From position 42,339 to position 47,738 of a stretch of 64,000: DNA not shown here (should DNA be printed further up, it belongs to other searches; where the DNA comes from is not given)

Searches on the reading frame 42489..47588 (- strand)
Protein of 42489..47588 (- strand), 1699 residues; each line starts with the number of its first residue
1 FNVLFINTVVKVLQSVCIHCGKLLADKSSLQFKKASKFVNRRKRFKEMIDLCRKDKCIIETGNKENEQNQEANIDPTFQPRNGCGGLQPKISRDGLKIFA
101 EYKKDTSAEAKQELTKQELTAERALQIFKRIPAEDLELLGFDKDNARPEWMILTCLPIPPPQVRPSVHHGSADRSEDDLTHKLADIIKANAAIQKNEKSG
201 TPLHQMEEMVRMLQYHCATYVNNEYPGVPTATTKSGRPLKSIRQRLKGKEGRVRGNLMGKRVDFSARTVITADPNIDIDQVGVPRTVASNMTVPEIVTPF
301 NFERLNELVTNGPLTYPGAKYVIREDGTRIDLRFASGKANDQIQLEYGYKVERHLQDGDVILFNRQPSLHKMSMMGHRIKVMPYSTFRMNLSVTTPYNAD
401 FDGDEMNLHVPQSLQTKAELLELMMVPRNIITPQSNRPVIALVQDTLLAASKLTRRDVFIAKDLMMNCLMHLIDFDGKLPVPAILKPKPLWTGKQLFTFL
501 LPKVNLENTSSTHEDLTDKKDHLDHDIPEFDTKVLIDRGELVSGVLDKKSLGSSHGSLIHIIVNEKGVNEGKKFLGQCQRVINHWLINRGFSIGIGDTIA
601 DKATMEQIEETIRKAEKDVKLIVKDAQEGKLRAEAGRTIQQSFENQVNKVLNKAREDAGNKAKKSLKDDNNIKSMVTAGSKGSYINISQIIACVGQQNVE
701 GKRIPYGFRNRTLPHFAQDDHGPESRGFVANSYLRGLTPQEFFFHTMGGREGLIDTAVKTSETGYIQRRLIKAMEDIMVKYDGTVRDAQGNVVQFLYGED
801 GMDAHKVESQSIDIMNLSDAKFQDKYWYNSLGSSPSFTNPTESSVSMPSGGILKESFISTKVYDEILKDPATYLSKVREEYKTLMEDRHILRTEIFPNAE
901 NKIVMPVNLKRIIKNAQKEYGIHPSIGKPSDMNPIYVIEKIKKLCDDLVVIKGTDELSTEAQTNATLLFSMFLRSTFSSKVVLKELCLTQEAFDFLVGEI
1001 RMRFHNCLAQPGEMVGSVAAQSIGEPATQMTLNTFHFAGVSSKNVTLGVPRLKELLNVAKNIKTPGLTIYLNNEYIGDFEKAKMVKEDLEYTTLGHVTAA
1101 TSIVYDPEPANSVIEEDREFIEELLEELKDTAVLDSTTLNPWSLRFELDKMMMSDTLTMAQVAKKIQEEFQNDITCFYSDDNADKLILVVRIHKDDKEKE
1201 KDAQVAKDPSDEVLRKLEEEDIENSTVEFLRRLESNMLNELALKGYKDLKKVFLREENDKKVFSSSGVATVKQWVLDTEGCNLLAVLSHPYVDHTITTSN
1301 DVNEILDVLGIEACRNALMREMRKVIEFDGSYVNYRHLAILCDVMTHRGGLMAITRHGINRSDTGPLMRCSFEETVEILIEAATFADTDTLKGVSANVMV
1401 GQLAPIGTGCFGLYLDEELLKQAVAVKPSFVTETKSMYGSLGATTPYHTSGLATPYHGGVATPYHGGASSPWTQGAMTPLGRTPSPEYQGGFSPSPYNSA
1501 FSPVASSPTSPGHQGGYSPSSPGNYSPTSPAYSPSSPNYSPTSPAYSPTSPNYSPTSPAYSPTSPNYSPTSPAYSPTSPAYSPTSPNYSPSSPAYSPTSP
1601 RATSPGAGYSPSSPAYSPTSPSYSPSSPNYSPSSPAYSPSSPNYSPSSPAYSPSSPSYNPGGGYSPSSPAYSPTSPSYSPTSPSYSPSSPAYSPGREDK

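Call 41: search_protein_families(library=pfam, proteins=[window:42489-47588:-], max_evalue=0.001)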
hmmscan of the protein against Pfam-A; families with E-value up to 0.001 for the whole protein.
window:42489-47588:- (1699 aa): 8 families
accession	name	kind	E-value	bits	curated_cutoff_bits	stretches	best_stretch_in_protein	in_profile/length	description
PF04998.22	RNA_pol_Rpb1_5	-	1.4e-102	343.2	28.5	1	736-1365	1-265/267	RNA polymerase Rpb1, domain 5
PF00623.25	RNA_pol_Rpb1_2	-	1.1e-73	247.4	25.3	1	259-426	1-166/166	RNA polymerase Rpb1, domain 2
PF04997.17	RNA_pol_Rpb1_1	-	2.8e-71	240.9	39.7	1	1-257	81-312/312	RNA polymerase Rpb1, domain 1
PF04992.19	RNA_pol_Rpb1_6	-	8.7e-59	199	23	1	802-1006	1-188/189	RNA polymerase Rpb1, domain 6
PF04983.23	RNA_pol_Rpb1_3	-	6.6e-50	169.6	28.9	1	429-598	1-162/162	RNA polymerase Rpb1, domain 3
PF05000.22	RNA_pol_Rpb1_4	-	1.3e-37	128.4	24.8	1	624-729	2-107/107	RNA polymerase Rpb1, domain 4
PF04990.17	RNA_pol_Rpb1_7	-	4.5e-37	127.5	23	1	1092-1244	1-136/136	RNA polymerase Rpb1, domain 7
PF05001.18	RNA_pol_Rpb1_R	-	2.3e-15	56.3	20.3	0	1561-1574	1-14/14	RNA polymerase Rpb1 C-terminal repeat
